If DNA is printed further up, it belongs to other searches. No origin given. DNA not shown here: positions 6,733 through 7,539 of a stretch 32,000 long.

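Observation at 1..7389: Compact general-stress-response island: nearly every transcription unit in the first 7.4 kb carries an EcfG-type promoter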

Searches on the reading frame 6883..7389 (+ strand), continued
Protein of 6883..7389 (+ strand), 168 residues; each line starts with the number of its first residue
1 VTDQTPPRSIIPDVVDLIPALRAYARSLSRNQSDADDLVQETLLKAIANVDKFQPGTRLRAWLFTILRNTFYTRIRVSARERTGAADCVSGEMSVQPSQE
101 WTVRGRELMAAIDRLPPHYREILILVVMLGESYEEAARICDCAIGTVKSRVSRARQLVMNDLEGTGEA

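Call 47: find_encoding_contigs(protein=P0102, flank=10000, max_places=1)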
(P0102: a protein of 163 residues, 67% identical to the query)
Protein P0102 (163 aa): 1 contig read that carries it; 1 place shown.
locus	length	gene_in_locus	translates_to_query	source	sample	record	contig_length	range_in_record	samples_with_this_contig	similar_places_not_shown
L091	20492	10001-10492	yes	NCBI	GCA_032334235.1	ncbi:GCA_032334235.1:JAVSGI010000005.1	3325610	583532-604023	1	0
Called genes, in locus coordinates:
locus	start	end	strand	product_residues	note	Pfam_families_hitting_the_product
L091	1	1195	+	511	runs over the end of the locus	PF13641:Glyco_tranf_2_3, PF00535:Glycos_transf_2, PF13506:Glyco_transf_21 (weak), PF13632:Glyco_trans_2_3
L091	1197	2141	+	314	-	PF00535:Glycos_transf_2, PF10111:Glyco_tranf_2_2, PF13641:Glyco_tranf_2_3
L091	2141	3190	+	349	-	PF00534:Glycos_transf_1, PF13692:Glyco_trans_1_4 (weak)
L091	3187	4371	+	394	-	PF13641:Glyco_tranf_2_3, PF00535:Glycos_transf_2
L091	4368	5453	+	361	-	-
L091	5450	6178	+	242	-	PF02585:PIG-L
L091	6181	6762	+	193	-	PF05401:NodS, PF08241:Methyltransf_11 (weak), PF08242:Methyltransf_12, PF13649:Methyltransf_25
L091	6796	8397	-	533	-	PF04349:MdoG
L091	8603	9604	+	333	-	PF05239:PRC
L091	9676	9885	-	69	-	-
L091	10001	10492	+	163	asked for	PF04542:Sigma70_r2, PF22029:PhyR_sigma2, PF08281:Sigma70_r4_2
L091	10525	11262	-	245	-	PF00027:cNMP_binding, PF13545:HTH_Crp_2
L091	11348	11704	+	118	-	-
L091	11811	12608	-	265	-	PF22029:PhyR_sigma2, PF08281:Sigma70_r4_2 (weak), PF22233:PhyR_sigma-like, PF00072:Response_reg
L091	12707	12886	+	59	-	PF18557:NepR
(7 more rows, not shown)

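Call 67: search_protein_families(library=pfam, max_evalue=0.1, proteins=[L086:2482-3393:-, L086:1565-2359:-, L086:581-1150:-])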
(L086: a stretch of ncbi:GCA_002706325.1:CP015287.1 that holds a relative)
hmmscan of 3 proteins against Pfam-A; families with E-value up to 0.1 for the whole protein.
L086:2482-3393:- (303 aa): 1 family
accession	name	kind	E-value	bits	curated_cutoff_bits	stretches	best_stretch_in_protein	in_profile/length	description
PF04972.22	BON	-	6.3e-20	71.7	27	1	191-258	1-68/69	BON domain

L086:1565-2359:- (264 aa): 0 families

L086:581-1150:- (189 aa): 1 family
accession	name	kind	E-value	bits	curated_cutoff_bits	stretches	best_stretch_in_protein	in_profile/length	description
PF05239.21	PRC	-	4.9e-10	39.7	21.2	1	101-173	5-72/78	PRC-barrel domain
